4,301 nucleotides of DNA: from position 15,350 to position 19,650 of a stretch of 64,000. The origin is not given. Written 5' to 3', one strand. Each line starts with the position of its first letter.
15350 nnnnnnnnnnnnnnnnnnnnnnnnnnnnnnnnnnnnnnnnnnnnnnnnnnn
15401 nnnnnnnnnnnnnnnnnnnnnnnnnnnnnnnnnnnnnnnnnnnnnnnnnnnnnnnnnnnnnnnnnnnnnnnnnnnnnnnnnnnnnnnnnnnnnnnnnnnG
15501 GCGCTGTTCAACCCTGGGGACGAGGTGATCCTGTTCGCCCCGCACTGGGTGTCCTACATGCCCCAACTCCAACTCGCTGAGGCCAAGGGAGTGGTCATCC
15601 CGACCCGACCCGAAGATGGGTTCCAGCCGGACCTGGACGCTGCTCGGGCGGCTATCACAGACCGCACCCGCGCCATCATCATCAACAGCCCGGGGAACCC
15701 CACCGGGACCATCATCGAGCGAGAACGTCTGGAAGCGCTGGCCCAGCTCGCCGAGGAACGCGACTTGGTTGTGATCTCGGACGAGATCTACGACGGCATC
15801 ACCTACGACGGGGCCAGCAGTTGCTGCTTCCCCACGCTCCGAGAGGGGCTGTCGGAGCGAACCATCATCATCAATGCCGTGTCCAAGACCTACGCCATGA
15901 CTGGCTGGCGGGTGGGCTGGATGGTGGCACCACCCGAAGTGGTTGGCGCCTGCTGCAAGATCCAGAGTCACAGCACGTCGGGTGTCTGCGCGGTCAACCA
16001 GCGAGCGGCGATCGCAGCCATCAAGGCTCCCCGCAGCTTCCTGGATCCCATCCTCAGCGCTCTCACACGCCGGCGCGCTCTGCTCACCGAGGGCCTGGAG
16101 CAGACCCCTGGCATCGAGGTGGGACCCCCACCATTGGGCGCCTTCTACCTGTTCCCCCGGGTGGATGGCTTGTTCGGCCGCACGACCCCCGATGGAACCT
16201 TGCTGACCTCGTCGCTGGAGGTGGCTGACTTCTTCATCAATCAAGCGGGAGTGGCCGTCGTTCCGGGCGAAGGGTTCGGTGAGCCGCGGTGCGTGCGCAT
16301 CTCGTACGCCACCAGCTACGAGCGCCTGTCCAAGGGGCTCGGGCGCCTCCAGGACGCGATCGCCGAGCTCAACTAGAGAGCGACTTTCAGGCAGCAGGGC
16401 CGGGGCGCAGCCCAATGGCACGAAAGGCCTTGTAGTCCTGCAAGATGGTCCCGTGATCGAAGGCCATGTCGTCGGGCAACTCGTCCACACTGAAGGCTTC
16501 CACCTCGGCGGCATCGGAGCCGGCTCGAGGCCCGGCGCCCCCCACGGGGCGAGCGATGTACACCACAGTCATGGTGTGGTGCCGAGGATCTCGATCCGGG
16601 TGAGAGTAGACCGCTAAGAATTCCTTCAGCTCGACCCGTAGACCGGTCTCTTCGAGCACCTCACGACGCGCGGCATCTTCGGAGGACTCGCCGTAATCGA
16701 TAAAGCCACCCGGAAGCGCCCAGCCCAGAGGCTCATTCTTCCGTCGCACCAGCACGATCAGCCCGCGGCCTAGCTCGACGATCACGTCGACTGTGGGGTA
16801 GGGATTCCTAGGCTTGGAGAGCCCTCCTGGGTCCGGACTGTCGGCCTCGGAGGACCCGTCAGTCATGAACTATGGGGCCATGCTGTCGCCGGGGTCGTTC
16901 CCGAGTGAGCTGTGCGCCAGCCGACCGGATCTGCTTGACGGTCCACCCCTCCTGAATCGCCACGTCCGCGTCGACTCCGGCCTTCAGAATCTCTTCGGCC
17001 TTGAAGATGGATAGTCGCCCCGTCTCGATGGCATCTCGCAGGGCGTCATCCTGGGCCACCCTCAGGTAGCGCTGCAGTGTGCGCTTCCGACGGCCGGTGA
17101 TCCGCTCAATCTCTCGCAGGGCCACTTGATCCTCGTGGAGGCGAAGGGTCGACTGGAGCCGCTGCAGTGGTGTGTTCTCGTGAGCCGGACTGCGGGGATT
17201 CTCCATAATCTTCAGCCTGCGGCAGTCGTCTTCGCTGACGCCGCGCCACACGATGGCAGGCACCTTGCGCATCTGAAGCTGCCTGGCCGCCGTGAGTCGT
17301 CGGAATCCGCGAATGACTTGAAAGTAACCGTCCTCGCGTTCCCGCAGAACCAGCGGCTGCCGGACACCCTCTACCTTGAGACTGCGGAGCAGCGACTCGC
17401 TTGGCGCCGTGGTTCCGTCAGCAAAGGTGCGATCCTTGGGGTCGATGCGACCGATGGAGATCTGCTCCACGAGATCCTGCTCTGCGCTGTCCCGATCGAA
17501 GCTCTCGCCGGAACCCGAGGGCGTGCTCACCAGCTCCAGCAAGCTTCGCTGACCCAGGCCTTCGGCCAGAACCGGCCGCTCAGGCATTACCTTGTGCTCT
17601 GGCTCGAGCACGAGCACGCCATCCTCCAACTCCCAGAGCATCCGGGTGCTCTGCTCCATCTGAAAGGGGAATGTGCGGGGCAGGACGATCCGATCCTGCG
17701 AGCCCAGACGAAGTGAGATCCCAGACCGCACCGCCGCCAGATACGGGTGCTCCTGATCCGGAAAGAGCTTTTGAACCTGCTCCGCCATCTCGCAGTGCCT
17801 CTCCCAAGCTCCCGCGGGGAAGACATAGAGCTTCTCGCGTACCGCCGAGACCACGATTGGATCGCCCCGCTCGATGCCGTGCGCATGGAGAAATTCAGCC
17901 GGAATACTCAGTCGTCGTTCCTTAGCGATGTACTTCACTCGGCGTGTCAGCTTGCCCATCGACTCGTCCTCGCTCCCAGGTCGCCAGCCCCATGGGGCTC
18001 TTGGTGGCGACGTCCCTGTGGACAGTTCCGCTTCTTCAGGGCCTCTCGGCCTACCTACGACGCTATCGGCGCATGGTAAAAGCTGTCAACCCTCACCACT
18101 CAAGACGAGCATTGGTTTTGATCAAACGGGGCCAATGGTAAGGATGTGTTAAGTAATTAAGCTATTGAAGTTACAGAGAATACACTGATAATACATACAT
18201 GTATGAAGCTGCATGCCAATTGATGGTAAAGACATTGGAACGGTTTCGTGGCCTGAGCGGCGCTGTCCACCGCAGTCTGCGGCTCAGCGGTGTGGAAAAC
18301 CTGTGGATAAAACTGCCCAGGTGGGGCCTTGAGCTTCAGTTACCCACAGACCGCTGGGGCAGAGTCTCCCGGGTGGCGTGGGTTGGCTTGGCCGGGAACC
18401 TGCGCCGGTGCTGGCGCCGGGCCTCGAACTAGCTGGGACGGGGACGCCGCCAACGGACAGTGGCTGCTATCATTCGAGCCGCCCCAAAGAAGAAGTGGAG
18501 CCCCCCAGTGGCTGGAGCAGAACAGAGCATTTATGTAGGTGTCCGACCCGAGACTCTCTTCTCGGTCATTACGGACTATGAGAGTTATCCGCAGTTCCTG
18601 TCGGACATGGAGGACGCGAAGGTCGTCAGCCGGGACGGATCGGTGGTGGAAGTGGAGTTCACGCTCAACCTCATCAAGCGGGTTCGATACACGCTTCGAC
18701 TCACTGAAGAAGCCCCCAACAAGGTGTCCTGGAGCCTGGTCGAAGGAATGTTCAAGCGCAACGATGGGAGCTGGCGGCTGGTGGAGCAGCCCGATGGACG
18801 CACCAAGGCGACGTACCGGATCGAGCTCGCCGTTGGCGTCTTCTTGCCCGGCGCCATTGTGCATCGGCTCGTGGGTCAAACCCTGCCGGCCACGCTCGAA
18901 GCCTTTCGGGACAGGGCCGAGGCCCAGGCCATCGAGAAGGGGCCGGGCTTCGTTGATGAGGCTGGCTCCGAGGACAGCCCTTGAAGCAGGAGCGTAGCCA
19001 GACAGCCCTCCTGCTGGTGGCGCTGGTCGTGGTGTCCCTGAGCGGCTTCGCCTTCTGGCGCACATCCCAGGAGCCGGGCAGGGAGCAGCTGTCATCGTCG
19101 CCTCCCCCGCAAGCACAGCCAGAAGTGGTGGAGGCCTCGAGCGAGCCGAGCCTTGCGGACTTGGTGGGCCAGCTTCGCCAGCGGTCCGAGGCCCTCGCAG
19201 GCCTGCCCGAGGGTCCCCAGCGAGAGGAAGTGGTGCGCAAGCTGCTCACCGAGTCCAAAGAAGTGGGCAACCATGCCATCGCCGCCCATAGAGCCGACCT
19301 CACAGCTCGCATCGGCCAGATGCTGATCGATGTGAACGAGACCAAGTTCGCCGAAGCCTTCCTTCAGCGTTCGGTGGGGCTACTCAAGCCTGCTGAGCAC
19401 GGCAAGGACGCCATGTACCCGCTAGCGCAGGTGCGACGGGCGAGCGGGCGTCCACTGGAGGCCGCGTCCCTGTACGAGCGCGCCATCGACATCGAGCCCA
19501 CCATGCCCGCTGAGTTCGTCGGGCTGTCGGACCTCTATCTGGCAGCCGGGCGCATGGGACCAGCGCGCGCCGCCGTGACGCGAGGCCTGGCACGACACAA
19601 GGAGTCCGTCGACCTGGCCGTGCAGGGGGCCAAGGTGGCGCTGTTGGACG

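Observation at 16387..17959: Chimeric MraZ/AbrB-like + ParB/Srx-HTH protein co-transcribed with a Nudix hydrolase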

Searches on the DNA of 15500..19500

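Call 40: search_rna_families(source=window, start=15500, end=19500, threshold=evalue, max_evalue=1)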
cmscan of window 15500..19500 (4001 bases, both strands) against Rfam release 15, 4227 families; matches with E-value up to 1: 1.
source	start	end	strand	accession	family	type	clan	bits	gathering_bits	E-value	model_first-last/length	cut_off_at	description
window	16207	16265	-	RF01149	sR10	Gene; snRNA; snoRNA; CD-box;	-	16.1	45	0.9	1-54/54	no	Small nucleolar RNA sR10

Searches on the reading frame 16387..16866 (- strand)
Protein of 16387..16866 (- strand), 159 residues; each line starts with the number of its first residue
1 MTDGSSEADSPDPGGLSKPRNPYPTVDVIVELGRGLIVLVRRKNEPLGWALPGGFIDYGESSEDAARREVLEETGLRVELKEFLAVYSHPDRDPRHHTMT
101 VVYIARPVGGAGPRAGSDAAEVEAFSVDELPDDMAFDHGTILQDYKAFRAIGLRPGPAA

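Call 3: search_protein_families(library=pfam, proteins=[window:16387-16866:-], max_evalue=1)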
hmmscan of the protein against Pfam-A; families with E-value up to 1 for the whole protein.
window:16387-16866:- (159 aa): 3 families
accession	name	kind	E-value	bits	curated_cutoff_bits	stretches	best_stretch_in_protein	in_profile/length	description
PF00293.34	NUDIX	-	4e-26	92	21.1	1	24-144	4-133/134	NUDIX domain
PF22327.2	Nudt16-like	-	0.046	14.1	27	1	51-82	37-69/161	U8 snoRNA-decapping enzyme-like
PF14815.12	NUDIX_4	-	0.25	11.6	35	1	49-134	27-101/113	NUDIX domain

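Call 4: search_protein_families(library=ncbifam, proteins=[window:16387-16866:-], max_evalue=1)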
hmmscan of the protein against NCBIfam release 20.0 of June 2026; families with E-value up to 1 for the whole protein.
window:16387-16866:- (159 aa): 27 families (the best 25 are shown)
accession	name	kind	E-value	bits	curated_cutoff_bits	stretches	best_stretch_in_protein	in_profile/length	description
NF003787.0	PRK05379.1-4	equivalog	1.7e-11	43.7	449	1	24-121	209-314/346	bifunctional nicotinamide-nucleotide adenylyltransferase/Nudix hydroxylase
NF050029.2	TransRepNtr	equivalog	4.2e-11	42.8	400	1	30-143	31-150/245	ADPR responsive transcriptional repressor NtrR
NF003788.0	PRK05379.1-5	equivalog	5.4e-11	42.4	354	1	25-127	215-326/351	bifunctional nicotinamide-nucleotide adenylyltransferase/Nudix hydroxylase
NF041652.1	Nud_hyd_Dein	equivalog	1.4e-09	38.4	200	1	47-114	43-109/152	Nudix hydrolase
NF003786.0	PRK05379.1-2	equivalog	3.8e-08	32.9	397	1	24-142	219-348/354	bifunctional nicotinamide-nucleotide adenylyltransferase/Nudix hydroxylase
NF003791.0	PRK05379.2-3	equivalog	5.2e-08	32.5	409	1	24-130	203-318/340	bifunctional nicotinamide-nucleotide adenylyltransferase/Nudix hydroxylase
TIGR02705.1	nudix_YtkD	equivalog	5.6e-08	32.5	154.4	1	47-93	45-91/156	RNA deprotection pyrophosphohydrolase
NF006530.0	PRK08999.1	equivalog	8.8e-07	28.3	245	1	33-90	16-76/315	Nudix family hydrolase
NF052459.1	OxoGTPPhMutT1Mycb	equivalog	1.2e-06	27.8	475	1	48-145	30-119/292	8-oxo-(d)GTP phosphatase MutT1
NF011963.0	PRK15434.1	subfamily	2.8e-06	27.1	146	1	22-91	16-89/159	GDP-mannose mannosyl hydrolase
NF003785.0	PRK05379.1-1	equivalog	3.4e-06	26.5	418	1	23-102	203-289/347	bifunctional nicotinamide-nucleotide adenylyltransferase/Nudix hydroxylase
NF001938.0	PRK00714.1-5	equivalog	4e-06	26.3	116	1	41-77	31-75/172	RNA pyrophosphohydrolase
NF001299.0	PRK00241.1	equivalog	4.5e-06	26.3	158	1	24-82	136-194/263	NAD(+) diphosphatase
TIGR00586.1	mutt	equivalog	1.4e-05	25.1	97.9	1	49-110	34-94/129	8-oxo-dGTP diphosphatase MutT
NF003790.0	PRK05379.2-2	equivalog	1.5e-05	24.3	403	1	25-126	219-328/354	bifunctional nicotinamide mononucleotide adenylyltransferase/ADP-ribose pyrophosphatase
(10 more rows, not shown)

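Call 57: search_solved_structures(query=window:16387-16866:-, max_evalue=0.00001)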
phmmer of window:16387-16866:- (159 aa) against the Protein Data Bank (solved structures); distinct sequences matched with E-value up to 0.00001: 28.
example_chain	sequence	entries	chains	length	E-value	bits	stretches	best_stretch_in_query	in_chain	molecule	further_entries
2yyh_A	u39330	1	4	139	5.7e-30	107.8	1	21-145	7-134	8-OXO-dGTPase domain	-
2fml_A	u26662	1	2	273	6.3e-17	65.4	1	33-140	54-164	MutT/nudix family protein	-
3i9x_A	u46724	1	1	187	2.5e-14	57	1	21-151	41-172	mutT/nudix family protein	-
4dyw_A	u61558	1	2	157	7.2e-13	52.2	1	4-138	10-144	MutT/NUDIX family protein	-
6dby_A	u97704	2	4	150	2.6e-10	43.9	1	23-93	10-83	Nudix hydrolase 1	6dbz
5gp0_E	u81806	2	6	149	2.8e-10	43.8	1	23-93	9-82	Nudix hydrolase 1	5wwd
6fl4_A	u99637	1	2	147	2.8e-10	43.8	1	23-93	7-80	Nudix hydrolase 1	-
3q1p_A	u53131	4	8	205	3.9e-10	43.3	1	24-132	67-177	Phosphohydrolase (MutT/nudix family protein)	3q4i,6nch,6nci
3id9_A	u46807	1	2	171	5.1e-10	42.9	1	36-97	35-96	MutT/NUDIX family protein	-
5wy6_E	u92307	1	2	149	2e-09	41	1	23-93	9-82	Nudix hydrolase 1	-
4hfq_A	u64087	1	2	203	1.2e-08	38.5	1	3-132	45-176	MutT/nudix family protein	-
3o8s_A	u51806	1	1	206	1.6e-08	38.1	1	38-132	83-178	ADP-ribose pyrophosphatase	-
5bs6_A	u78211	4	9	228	4.4e-08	36.7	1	35-139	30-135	transcriptional regulator AraR | transcriptional factor AraR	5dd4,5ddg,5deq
3cng_A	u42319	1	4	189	1.6e-07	34.8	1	21-136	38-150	NUDIX hydrolase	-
1sjy_A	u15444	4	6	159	2.7e-07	34.1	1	32-111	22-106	MutT/nudix family protein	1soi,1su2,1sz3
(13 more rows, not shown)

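Call 73: search_protein_families(library=padloc, proteins=[window:16387-16866:-], max_evalue=0.01)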
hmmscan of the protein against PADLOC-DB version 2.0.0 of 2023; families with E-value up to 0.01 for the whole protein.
window:16387-16866:- (159 aa): 1 family
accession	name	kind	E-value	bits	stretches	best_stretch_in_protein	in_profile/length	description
PDLC04899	PDC-S07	-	1.2e-08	32.7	1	34-101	17-86/135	-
